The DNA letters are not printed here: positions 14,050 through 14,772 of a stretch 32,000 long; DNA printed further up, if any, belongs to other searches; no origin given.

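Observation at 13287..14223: Near-perfect 191-bp tandem array (4.9 copies) rich in GGCGGA(A/T)AA motifs, wedged between an IS end and a GxxExxY gene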

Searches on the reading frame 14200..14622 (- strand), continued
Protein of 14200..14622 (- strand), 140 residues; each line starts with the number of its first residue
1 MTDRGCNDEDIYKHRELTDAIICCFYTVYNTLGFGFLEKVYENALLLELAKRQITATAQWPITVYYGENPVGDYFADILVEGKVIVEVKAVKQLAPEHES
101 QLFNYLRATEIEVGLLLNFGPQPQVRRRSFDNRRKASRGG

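Call 57: find_related_loci(query=A3, collection=viral_contigs, flank=1500)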
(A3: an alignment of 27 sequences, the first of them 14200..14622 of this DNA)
Query A3 (140 aa) in viral_contigs; peptide patterns used: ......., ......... (x = any residue, [..] = any of these).
84 stretches matched a pattern; 1 encode a relative of the query (tblastn E <= 1e-3); 1 distinct loci.
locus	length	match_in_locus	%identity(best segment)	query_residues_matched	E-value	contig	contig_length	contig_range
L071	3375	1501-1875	46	5-130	3e-31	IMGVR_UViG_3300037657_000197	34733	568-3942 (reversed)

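Call 59: search_dna_similar(query=window:14200-14622:-, collection=plasmids, mode=protein, max_evalue=1e-15, max_rows=40)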
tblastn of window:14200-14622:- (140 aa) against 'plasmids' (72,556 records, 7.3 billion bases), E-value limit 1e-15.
Records with a match: 3; places in all: 4; records where one place covers at least 80% of the query: 3.
Best place of each record, by identity: <60% 3.
By first word of the organism name: Fusobacteria 1; Gemmatirosa 1; Persicobacter 1.
By predicted mobility (MOB-suite, as given by PLSDB): non-mobilizable 3.
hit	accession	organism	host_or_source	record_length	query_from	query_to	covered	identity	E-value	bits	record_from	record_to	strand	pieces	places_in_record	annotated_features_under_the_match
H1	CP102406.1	Fusobacteria bacterium ZRK30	pure culture,cold seep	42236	13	138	90%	54.8%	7e-39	145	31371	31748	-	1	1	GxxExxY protein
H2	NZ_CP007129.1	Gemmatirosa kalamazoonensis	-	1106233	15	137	88%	43.1%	3e-24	103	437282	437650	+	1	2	record has no annotation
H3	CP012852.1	Persicobacter sp. JZB09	cell culture,soil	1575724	7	133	91%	40.2%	7e-22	97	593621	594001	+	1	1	none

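Call 67: find_encoding_contigs(protein=P0020, flank=1500, max_places=10)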
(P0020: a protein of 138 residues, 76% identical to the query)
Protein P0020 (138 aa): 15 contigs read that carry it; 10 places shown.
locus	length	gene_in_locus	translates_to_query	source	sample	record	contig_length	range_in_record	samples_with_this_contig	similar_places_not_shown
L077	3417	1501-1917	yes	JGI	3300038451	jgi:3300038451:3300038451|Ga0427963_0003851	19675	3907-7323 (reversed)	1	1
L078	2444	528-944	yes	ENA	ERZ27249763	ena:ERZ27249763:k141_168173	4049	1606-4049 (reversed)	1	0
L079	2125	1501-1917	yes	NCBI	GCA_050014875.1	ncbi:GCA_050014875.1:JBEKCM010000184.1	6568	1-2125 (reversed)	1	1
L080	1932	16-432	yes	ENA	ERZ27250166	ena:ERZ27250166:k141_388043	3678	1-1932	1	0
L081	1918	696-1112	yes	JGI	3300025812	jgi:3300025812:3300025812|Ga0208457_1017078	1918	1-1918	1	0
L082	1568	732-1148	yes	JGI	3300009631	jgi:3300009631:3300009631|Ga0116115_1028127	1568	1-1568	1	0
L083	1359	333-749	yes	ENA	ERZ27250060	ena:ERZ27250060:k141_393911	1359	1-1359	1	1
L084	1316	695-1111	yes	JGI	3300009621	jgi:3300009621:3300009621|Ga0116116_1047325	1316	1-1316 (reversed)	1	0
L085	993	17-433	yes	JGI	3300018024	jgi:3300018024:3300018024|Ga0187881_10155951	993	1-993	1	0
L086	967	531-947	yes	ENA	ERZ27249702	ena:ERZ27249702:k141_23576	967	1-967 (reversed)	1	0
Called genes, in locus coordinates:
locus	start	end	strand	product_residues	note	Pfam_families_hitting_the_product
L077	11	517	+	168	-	-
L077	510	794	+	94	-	PF01713:Smr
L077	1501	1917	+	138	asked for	PF13366:PDDEXK_3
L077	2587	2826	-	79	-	-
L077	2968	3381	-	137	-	-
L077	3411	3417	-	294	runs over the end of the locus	-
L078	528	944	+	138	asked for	PF13366:PDDEXK_3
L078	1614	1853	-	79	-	-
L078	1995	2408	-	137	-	-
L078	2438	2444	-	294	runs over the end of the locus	-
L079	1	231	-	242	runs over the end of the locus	PF01904:DUF72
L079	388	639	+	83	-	-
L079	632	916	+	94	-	PF01713:Smr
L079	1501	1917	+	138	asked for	PF13366:PDDEXK_3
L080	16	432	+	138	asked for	PF13366:PDDEXK_3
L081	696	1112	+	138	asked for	PF13366:PDDEXK_3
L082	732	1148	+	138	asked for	PF13366:PDDEXK_3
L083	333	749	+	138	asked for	PF13366:PDDEXK_3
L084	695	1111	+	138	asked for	PF13366:PDDEXK_3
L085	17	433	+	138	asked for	PF13366:PDDEXK_3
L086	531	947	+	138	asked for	PF13366:PDDEXK_3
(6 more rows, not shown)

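Call 77: predict_structure(alignment_id=A3)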
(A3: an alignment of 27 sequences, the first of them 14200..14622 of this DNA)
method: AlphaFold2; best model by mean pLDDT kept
length: 140 residues; sequences in the alignment: 27
mean_pLDDT: 89.1   pTM: 0.81
mean pLDDT of the five models: 89.1, 88.6, 87.9, 87.2, 74.7
residues with pLDDT >= 90: 113; 70-90: 8; 50-70: 7; < 50: 12
segments of 3 or more residues with pLDDT < 50: 1-9, 138-140
pLDDT, mean of each block of 10 residues (from residue 1): 45 85 98 97 98 97 93 97 97 96 94 96 95 60
secondary structure, 60 per line:
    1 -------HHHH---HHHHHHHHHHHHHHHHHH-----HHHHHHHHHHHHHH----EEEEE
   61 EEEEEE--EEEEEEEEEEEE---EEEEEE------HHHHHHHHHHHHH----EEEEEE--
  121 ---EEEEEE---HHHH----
elements in order: H8-11 H15-32 H38-51 E56-66 E69-80 E84-89 H96-108 E113-118 E124-129 H133-136

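Call 80: fold_search(model_id=the predicted structure, library=pdb)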
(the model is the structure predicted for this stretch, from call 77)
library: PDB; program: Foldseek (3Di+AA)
matches with E <= 10: 267; with E <= 0.001: 2
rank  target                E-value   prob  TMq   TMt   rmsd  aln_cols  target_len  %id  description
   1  3syy                  5.7e-04  1.00  0.49  0.37  14.5       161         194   13  Crystal Structure of an alkaline exonuclease (LHK-Exo) from Laribacter hongkongensis (released 2012-02-15)
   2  4ic1_B                7.9e-04  1.00  0.51  0.37  13.6       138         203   18  Crystal structure of SSO0001 (released 2013-01-16)
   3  3sz4                  3.3e-03  0.99  0.45  0.34  13.2       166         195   10  Crystal Structure of LHK-Exo in complex with dAMP (released 2012-02-15)
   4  3ijm_A                1.1e-02  0.97  0.45  0.43   6.1       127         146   16  The structure of a restriction endonuclease-like fold superfamily protein from Spirosoma linguale. (released 2009-09-22)
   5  6m9k_B                1.1e-02  0.97  0.47  0.32  13.9       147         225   15  Crystal structure of lambda exonuclease in complex with the Red beta C-terminal domain (released 2019-01-02)
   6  3slp_A                1.4e-02  0.98  0.49  0.33  13.8       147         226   14  Crystal Structure of Lambda Exonuclease in Complex with a 12 BP Symmetric DNA Duplex (released 2011-07-20)
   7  9iab_A                2.8e-02  0.57  0.34  0.21  11.5       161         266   15  Structure of the Argonaute-associated Cas4 family protein 1 (ACE1) from Chroococcidiopsis thermalis (CtACE1) (released 2025-04-23)
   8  7lvv_D                3.4e-02  0.72  0.40  0.39   8.8       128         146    8  cryoEM structure DrdV-DNA complex (released 2021-03-17)
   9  2cv8_B                7.5e-02  0.47  0.32  0.26   9.0       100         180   10  Crystal structure of tRNA-intron endonuclease from Sulfolobus tokodaii (released 2005-12-01)
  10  7lvv_C                8.6e-02  0.57  0.39  0.39   9.0       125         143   12  cryoEM structure DrdV-DNA complex (released 2021-03-17)
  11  1y88                  1.3e-01  0.96  0.44  0.35   2.5        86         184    6  Crystal Structure of Protein of Unknown Function AF1548 (released 2004-12-21)
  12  3p1z_D                1.8e-01  0.69  0.41  0.32   4.8       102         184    9  Crystal structure of the Aperopyrum pernix RNA splicing endonuclease (released 2011-08-10)
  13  3l0a                  1.8e-01  0.25  0.33  0.21   9.0       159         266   11  Crystal structure of Putative exonuclease (RER070207002219) from Eubacterium rectale at 2.19 A resolution (released 2010-01-12)
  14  2zyz_C                2.1e-01  0.38  0.35  0.47   7.0        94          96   11  Pyrobaculum aerophilum splicing endonuclease (released 2009-06-23)
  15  3fov                  2.1e-01  0.15  0.26  0.33   8.7       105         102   14  Crystal structure of protein RPA0323 of unknown function from Rhodopseudomonas palustris (released 2009-01-13)
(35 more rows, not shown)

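Call 84: find_encoding_contigs(protein=P0077, flank=2500, max_places=4)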
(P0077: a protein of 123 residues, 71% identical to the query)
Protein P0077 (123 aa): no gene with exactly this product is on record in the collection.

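Call 85: find_encoding_contigs(protein=P0035, flank=2500, max_places=5)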
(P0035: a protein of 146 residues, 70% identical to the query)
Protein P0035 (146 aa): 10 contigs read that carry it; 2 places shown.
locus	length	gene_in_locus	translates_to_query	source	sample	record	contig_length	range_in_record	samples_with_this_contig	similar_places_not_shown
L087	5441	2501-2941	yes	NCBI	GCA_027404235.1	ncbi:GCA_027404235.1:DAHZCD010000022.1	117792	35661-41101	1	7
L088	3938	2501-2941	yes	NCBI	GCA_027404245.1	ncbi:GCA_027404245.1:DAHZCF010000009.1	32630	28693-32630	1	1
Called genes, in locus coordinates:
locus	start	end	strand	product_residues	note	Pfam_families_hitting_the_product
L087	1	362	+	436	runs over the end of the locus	PF01964:ThiC_Rad_SAM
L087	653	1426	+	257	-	PF01891:CbiM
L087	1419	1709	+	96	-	-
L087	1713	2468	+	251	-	PF02361:CbiQ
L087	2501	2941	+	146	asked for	PF13366:PDDEXK_3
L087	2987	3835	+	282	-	PF13175:AAA_15 (faint), PF00005:ABC_tran, PF13304:AAA_21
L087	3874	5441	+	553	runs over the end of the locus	PF13231:PMT_2, PF13424:TPR_12 (weak), PF00515:TPR_1 (weak), PF07719:TPR_2 (weak), PF13424:TPR_12 (weak), PF13414:TPR_11, PF13432:TPR_16, PF14559:TPR_19, +7 more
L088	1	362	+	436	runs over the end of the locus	PF01964:ThiC_Rad_SAM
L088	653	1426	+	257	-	PF01891:CbiM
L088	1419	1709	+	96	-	-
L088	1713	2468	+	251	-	PF02361:CbiQ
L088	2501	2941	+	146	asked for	PF13366:PDDEXK_3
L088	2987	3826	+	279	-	PF13175:AAA_15 (faint), PF00005:ABC_tran, PF13304:AAA_21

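Call 90: get_annotated_region(hit=H1, flank=1200)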
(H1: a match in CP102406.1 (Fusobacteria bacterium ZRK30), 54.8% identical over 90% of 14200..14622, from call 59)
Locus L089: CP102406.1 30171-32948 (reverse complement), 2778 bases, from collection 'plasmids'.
description: Fusobacteria bacterium ZRK30 plasmid pZRK30-1, complete sequence
organism: Fusobacteria bacterium ZRK30 (NCBI taxid 2970471)
taxonomy: Bacteria; Fusobacteriota; ; ; ; ; Fusobacteria bacterium ZRK30
host: -; source: pure culture,cold seep; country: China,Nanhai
typing (MOB-suite, as given by PLSDB): non-mobilizable
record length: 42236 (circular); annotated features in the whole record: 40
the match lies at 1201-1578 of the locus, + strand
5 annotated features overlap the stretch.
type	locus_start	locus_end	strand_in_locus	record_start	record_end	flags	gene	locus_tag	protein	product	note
CDS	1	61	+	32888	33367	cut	-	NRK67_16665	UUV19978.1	hypothetical protein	-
CDS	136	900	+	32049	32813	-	-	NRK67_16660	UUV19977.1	ATP-binding protein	-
CDS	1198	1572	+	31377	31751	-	-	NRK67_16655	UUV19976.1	GxxExxY protein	-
CDS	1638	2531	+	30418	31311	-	-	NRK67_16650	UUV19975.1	metal-dependent hydrolase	-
CDS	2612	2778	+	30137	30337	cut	-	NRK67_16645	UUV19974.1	hypothetical protein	-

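Call 91: get_annotated_region(hit=H3, flank=1200)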
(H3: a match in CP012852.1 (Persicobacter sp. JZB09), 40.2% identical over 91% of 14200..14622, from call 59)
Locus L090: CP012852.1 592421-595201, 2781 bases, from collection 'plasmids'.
description: Persicobacter sp. JZB09 plasmid JZB09-Plasmid1, complete sequence
organism: Persicobacter sp. JZB09 (NCBI taxid 1085624)
taxonomy: Bacteria; Bacteroidota; Cytophagia; Cytophagales; Persicobacteraceae; Persicobacter; Persicobacter sp. JZB09
host: -; source: cell culture,soil; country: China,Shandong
typing (MOB-suite, as given by PLSDB): non-mobilizable
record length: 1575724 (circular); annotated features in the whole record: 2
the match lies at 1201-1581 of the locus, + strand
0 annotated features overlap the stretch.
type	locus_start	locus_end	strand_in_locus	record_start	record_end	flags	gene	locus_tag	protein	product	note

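Call 92: get_annotated_region(hit=H2, flank=1200)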
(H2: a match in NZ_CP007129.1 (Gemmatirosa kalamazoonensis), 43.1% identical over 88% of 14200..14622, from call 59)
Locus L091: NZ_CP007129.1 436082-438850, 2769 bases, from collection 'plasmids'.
description: Gemmatirosa kalamazoonensis strain KBS708 plasmid 1, complete sequence
organism: Gemmatirosa kalamazoonensis (NCBI taxid 861299)
taxonomy: Bacteria; Gemmatimonadota; Gemmatimonadia; Gemmatimonadales; Gemmatimonadaceae; Gemmatirosa; Gemmatirosa kalamazoonensis
host: -; source: -; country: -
typing (MOB-suite, as given by PLSDB): non-mobilizable
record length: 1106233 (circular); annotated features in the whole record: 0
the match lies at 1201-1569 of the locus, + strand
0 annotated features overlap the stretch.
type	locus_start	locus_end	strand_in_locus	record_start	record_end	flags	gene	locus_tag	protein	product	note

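Call 94: find_homologous_proteins(query=L087:1713-2468:+, max_evalue=1e-40)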
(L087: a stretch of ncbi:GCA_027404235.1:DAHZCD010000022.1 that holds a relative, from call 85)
Query L087:1713-2468:+ (251 aa): 1478 proteins with E <= 1e-40 among 8000 candidates; the best 120 are listed.
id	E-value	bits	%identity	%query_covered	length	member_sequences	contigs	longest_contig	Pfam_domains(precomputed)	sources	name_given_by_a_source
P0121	5.6e-159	545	100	100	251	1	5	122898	PF02361.22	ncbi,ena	-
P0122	4.2e-135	467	87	100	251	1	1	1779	PF02361.22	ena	-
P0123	1.5e-133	462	87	100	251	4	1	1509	PF02361.22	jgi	jgi:cobalt/nickel transport system permease protein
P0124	5.4e-118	411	75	100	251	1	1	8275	PF02361.22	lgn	-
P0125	2.8e-117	409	87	89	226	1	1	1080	PF02361.22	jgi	-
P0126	8.3e-116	404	74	100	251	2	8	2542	PF02361.22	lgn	-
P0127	1.7e-115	403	74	100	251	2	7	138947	PF02361.22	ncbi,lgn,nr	ncbi:MAG: cobalt ECF transporter T component CbiQ [Geobacter sp.]|nr:MAG: cobalt ECF transporter T c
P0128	3.1e-113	395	73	100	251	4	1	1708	PF02361.22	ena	-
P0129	4.0e-113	395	74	100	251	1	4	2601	PF02361.22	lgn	-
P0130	4.2e-113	395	74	100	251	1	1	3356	PF02361.22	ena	-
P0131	4.6e-113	395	74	100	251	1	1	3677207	PF02361.22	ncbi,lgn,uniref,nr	ncbi:cobalt ECF transporter T component CbiQ [Geobacter sp. AOG1]|uniref:cobalt ECF transporter T co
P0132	1.0e-112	394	73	100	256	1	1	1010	PF02361.22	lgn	-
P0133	2.4e-112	392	73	100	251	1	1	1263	PF02361.22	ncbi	-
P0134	3.8e-112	392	73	100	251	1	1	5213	PF02361.22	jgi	jgi:cobalt/nickel transport system permease protein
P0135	2.9e-111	389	72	100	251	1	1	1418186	PF02361.22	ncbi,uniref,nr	ncbi:cobalt ECF transporter T component CbiQ [Geomobilimonas luticola]|uniref:Cobalt ECF transporter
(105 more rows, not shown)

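Call 95: find_encoding_contigs(protein=P0122, flank=1500, max_places=5)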
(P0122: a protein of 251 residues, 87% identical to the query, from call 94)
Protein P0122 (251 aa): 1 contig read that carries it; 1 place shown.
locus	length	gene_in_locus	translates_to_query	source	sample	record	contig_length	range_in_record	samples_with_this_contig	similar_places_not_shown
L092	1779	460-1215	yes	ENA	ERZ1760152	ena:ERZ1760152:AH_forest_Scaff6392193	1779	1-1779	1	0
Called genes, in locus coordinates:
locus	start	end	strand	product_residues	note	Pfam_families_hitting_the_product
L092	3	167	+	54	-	?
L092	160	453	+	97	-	-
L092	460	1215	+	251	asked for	PF02361:CbiQ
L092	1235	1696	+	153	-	PF13366:PDDEXK_3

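Call 104: search_protein_representatives(protein=window:14200-14622:-)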
Query: 140 residues. Proteins with E-value up to 0.001 (for the whole library): 14630; up to 1e-10: 3840; up to 1e-30: 34. The best 150 are listed.
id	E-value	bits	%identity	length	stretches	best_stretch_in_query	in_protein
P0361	4.0e-57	208.6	49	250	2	13-131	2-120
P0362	1.6e-54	200.2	43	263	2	13-136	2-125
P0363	1.4e-50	187.5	41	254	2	13-136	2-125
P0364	2.2e-48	180.3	39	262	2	4-130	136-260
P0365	1.8e-46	174.1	39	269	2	9-135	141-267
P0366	2.7e-40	154.1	58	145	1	11-135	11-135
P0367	3.6e-38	147.2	60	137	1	13-138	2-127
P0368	4.2e-38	147.0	58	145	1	12-138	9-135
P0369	5.2e-38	146.7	60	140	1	14-135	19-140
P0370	1.3e-37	145.4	60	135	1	14-135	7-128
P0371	2.3e-37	144.6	58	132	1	12-136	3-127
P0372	5.8e-37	143.3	54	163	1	8-132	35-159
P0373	1.7e-36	141.8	54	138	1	13-136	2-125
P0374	2.1e-36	141.5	61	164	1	16-137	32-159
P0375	4.2e-36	140.5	53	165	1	9-137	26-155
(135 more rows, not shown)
